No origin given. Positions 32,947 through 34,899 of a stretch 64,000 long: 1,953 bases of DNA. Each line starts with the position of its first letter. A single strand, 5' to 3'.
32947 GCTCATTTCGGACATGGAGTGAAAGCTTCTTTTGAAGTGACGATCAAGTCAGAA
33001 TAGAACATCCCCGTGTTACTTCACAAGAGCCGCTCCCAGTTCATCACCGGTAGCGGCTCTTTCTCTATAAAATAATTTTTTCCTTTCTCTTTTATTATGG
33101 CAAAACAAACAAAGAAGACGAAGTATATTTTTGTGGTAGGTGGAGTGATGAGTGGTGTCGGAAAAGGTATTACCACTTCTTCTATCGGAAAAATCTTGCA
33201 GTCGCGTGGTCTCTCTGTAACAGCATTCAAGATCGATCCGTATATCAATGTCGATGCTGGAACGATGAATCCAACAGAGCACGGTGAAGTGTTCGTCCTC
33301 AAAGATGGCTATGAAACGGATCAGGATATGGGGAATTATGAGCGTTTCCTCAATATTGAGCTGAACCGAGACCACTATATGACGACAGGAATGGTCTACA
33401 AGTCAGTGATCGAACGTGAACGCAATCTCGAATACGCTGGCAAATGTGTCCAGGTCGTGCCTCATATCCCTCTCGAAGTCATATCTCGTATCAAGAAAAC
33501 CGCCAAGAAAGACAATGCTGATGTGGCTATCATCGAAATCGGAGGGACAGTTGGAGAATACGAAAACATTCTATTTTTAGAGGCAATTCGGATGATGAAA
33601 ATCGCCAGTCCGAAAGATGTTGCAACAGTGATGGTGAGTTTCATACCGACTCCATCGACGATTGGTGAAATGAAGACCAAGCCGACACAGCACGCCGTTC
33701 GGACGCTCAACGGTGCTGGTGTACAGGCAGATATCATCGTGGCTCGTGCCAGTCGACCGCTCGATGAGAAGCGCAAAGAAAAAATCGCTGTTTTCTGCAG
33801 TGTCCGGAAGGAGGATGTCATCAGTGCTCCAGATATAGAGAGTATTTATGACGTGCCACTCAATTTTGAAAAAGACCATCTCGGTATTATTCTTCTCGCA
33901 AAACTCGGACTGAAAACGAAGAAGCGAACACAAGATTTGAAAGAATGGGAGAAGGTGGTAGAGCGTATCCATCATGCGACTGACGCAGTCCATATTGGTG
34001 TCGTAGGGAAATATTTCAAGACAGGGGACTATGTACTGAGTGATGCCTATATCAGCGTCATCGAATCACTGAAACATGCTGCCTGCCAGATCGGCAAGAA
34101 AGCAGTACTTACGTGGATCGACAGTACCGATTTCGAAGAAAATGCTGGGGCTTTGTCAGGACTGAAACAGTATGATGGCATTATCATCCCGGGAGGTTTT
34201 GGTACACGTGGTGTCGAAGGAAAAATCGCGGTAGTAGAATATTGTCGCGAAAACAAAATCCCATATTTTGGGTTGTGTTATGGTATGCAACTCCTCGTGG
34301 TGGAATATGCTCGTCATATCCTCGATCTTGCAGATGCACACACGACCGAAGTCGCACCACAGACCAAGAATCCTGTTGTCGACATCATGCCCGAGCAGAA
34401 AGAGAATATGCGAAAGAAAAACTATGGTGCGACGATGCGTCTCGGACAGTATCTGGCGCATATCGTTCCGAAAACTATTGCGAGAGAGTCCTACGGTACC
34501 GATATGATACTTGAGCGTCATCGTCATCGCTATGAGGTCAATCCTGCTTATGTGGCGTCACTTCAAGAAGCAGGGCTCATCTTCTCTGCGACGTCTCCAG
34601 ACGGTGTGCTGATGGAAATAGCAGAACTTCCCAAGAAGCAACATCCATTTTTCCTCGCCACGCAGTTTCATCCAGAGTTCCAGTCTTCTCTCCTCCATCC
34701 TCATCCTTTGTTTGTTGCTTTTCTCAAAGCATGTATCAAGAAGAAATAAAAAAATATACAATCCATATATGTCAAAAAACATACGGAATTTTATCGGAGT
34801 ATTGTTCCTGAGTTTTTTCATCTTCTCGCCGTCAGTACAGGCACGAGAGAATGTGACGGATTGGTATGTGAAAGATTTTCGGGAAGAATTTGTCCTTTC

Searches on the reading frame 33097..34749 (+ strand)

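Call 58: search_protein_families(library=pfam, proteins=[window:33097-34749:+], max_evalue=0.001)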
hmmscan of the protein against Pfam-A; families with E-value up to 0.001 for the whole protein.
window:33097-34749:+ (550 aa): 4 families
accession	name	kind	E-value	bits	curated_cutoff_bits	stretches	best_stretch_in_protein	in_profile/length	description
PF06418.20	CTP_synth_N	-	7.6e-108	360.3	26.1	1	9-272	1-265/265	CTP synthase N-terminus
PF00117.34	GATase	-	9.4e-39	133.5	22.8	1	314-544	2-189/190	Glutamine amidotransferase class-I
PF07722.19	Peptidase_C26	-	1.6e-07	31.8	20.5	1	376-527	94-219/219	Peptidase C26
PF01656.29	CbiA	-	5.9e-06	26.7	25.4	1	14-138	3-54/125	CobQ/CobB/MinD/ParA nucleotide binding domain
